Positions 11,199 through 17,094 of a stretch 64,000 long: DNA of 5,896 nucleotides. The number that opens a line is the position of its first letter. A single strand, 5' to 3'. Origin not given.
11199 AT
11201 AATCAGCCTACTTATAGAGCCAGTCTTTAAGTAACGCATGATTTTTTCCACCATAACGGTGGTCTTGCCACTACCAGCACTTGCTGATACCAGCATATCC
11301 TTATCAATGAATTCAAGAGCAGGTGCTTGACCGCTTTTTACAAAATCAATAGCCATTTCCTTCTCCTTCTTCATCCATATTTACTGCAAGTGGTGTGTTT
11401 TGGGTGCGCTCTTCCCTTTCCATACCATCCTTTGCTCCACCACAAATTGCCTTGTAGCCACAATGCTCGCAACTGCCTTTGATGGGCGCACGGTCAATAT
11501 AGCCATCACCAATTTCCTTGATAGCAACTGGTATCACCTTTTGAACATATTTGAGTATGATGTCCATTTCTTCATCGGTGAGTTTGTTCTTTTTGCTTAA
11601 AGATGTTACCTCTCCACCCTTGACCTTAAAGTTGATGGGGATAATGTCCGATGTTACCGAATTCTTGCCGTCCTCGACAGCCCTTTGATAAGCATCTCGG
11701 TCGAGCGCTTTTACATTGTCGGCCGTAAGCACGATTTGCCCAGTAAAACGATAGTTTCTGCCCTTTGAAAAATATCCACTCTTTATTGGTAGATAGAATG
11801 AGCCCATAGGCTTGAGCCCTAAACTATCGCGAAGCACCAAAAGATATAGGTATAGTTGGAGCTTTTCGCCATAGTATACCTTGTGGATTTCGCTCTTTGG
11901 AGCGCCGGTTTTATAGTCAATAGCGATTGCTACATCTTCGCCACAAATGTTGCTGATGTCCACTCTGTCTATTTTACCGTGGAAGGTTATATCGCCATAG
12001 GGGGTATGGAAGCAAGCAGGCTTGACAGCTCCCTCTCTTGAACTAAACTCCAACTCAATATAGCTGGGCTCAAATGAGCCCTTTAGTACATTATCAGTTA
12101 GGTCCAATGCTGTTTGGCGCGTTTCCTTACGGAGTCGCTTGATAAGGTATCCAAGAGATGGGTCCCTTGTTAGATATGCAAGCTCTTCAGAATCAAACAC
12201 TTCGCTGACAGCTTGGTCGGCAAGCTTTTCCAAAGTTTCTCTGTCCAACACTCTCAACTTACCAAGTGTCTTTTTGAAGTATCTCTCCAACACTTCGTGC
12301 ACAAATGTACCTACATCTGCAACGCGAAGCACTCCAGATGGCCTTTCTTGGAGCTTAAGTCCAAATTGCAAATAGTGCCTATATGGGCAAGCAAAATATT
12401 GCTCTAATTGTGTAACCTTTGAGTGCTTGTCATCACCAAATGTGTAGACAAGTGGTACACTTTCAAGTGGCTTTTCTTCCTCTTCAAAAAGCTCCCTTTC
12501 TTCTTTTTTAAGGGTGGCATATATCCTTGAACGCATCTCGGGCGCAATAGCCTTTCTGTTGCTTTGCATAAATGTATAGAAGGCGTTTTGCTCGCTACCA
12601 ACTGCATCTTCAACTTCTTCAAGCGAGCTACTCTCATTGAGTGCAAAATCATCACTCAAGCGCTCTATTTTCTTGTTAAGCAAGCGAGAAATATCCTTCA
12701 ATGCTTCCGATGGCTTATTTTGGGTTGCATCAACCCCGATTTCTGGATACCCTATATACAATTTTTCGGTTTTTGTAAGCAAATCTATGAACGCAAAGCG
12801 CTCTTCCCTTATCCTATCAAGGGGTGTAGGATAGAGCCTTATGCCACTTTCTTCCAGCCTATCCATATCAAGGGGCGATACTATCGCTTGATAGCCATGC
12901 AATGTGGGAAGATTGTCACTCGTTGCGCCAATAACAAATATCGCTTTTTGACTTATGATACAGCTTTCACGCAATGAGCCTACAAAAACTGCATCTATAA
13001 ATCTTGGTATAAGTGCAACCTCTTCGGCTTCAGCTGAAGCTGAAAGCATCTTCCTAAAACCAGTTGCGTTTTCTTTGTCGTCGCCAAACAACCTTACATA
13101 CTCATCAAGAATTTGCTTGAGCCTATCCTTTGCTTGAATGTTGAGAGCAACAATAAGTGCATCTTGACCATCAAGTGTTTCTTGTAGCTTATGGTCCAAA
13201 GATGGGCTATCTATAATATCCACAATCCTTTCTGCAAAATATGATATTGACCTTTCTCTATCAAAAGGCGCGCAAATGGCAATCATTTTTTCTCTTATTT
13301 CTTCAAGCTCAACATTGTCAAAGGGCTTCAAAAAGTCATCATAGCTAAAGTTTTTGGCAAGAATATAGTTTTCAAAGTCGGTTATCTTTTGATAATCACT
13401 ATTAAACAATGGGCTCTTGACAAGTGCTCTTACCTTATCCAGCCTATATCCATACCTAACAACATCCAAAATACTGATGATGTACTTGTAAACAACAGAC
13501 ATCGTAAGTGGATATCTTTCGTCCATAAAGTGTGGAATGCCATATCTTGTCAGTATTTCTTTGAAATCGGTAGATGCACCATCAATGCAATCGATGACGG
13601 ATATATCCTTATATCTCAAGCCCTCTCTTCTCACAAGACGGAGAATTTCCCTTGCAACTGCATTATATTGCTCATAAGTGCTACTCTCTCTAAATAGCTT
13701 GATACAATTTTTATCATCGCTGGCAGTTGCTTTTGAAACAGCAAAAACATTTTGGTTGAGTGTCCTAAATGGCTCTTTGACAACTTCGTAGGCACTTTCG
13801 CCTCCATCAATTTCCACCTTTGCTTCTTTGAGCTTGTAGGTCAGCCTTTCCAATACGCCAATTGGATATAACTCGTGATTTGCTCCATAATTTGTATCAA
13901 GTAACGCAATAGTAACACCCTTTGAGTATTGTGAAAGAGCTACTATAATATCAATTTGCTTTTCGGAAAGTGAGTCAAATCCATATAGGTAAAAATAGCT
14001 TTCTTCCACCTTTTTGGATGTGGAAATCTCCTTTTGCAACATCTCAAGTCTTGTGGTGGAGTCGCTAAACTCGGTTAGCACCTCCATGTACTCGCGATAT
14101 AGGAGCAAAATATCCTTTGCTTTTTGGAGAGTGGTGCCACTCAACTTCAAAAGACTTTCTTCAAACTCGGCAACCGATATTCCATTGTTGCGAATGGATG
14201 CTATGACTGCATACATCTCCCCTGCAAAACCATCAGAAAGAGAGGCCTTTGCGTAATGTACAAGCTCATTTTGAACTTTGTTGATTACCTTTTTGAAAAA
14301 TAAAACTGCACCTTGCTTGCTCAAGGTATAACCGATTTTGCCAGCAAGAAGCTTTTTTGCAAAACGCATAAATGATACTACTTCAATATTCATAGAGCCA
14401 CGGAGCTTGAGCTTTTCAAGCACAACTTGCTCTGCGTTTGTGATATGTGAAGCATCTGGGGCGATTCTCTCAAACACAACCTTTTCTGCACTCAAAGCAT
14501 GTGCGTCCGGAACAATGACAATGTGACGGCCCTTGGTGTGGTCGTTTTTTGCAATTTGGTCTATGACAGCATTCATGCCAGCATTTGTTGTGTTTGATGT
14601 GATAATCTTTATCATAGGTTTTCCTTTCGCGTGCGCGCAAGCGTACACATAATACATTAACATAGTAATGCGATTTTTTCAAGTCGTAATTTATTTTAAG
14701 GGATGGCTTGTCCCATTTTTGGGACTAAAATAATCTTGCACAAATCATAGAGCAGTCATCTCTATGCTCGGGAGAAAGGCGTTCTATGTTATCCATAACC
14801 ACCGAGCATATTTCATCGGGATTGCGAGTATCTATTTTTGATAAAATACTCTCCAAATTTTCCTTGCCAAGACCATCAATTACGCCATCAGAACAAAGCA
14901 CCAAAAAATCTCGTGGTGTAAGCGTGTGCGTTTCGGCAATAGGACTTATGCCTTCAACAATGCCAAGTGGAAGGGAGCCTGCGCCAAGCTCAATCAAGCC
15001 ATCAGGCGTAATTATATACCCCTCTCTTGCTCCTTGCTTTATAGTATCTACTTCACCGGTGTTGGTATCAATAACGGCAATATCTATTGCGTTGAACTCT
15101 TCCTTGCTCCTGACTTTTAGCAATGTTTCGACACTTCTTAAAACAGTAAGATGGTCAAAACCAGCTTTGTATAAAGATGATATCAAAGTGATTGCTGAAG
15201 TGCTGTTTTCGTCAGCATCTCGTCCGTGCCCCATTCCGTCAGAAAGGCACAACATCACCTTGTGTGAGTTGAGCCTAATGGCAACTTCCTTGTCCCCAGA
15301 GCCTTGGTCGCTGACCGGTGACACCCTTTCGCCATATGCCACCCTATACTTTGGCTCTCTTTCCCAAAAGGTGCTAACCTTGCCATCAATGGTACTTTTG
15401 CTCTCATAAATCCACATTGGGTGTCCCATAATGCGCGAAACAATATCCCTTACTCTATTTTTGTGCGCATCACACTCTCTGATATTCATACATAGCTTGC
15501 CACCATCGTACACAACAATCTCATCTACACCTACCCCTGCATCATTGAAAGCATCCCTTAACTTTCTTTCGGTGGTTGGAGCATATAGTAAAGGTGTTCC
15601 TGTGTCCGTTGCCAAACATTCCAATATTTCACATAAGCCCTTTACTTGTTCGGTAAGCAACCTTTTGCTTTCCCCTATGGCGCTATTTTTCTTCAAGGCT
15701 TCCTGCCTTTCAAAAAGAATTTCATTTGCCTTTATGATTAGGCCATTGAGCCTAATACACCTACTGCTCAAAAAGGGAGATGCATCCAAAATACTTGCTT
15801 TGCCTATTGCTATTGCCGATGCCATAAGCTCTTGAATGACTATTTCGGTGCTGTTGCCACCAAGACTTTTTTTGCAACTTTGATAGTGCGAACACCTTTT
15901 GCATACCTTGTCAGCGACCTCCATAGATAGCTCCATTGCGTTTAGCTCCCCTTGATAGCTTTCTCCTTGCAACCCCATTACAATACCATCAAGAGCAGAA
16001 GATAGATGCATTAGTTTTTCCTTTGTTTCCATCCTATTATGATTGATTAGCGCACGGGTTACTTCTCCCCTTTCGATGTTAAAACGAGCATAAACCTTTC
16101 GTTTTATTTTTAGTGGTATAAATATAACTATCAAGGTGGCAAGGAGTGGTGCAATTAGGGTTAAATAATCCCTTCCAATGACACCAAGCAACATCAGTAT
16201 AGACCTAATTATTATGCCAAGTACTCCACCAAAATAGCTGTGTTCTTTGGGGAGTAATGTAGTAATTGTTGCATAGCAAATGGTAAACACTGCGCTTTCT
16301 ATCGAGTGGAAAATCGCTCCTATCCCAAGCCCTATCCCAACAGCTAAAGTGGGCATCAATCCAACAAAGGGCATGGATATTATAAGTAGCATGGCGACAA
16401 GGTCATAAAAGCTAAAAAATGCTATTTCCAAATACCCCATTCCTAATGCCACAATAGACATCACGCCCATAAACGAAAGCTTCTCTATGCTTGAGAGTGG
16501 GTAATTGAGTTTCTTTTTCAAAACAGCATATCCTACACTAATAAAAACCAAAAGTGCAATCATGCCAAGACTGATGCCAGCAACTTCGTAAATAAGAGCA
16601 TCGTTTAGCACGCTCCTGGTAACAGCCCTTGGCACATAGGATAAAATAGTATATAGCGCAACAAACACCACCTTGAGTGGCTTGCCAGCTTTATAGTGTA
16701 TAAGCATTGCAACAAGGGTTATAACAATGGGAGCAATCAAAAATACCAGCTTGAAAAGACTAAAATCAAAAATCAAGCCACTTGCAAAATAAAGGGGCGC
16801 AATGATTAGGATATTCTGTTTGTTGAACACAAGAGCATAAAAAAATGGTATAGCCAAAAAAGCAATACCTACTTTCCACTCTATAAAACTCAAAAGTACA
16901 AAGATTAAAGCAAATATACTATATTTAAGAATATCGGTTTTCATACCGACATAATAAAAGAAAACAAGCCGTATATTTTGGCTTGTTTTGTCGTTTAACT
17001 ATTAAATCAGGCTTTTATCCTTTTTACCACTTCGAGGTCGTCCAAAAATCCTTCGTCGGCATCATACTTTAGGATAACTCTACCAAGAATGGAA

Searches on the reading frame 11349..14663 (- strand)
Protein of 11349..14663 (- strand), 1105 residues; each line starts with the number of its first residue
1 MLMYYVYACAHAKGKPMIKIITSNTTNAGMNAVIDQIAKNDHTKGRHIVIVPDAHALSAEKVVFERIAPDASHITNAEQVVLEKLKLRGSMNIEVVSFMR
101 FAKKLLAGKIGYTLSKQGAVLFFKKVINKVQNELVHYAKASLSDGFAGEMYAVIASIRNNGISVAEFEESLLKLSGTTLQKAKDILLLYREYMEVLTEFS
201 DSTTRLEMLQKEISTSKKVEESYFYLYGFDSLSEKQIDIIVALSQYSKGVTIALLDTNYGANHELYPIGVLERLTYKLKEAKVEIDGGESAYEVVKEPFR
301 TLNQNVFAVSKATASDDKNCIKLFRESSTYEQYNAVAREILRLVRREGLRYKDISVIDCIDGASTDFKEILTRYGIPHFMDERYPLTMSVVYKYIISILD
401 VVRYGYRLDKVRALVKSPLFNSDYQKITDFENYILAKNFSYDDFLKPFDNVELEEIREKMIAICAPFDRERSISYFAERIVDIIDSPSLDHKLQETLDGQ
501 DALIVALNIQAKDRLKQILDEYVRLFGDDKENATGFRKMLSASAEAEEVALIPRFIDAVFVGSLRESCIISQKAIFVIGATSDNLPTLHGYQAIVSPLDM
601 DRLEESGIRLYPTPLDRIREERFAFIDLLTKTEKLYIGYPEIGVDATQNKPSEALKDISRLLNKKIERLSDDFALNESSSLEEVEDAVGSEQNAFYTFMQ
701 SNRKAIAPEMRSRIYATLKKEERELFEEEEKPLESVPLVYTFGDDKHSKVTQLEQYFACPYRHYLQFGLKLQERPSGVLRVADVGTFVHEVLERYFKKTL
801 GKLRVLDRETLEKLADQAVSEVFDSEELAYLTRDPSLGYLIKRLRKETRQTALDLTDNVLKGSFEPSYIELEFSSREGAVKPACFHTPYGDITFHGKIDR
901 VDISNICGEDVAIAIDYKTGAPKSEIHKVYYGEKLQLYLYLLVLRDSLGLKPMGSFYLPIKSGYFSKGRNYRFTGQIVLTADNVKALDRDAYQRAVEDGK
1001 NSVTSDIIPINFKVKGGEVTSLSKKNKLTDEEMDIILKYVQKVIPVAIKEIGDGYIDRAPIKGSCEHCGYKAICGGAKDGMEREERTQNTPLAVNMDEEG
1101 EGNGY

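Call 7: search_protein_families(library=pfam, proteins=[window:11349-14663:-], max_evalue=0.001)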
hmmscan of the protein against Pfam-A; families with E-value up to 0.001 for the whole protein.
window:11349-14663:- (1105 aa): 2 families
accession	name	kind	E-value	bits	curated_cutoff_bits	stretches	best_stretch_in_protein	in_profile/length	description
PF12705.13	PDDEXK_1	-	4.5e-36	125.5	22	1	750-1074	4-246/247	PD-(D/E)XK nuclease superfamily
PF21445.3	ADDB_N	-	1.6e-26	93.6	26.6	1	76-255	42-232/290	ADDB, N-terminal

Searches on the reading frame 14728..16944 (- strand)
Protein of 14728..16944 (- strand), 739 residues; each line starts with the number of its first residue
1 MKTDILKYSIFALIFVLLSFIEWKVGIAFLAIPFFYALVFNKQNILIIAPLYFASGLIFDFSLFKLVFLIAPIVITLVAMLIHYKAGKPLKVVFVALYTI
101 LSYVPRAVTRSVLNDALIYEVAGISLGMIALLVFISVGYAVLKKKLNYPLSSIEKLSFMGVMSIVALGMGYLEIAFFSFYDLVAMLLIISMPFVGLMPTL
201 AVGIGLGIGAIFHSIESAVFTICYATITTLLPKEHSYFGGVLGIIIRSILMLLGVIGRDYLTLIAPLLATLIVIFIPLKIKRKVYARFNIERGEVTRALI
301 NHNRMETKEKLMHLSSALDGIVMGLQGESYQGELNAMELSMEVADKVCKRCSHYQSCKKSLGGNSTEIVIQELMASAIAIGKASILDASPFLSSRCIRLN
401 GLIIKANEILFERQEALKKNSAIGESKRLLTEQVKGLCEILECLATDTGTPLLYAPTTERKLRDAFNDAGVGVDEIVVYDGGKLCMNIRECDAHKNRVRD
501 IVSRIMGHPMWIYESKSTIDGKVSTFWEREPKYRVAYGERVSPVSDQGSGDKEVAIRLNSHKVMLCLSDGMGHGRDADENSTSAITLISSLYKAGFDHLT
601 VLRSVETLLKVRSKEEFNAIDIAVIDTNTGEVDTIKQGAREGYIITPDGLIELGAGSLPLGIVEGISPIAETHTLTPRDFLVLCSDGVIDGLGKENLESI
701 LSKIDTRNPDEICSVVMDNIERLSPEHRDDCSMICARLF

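Call 7: search_protein_families(library=pfam, proteins=[window:14728-16944:-], max_evalue=0.001)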
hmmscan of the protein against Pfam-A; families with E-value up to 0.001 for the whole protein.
window:14728-16944:- (739 aa): 2 families
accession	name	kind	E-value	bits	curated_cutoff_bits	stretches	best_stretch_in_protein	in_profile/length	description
PF07228.17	SpoIIE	-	3.9e-25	89.3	25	1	560-738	2-191/192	Stage II sporulation protein E (SpoIIE)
PF19732.4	SpoIIE_N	-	2.2e-11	43.5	27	1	30-479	63-526/605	Stage II sporulation protein E N-terminal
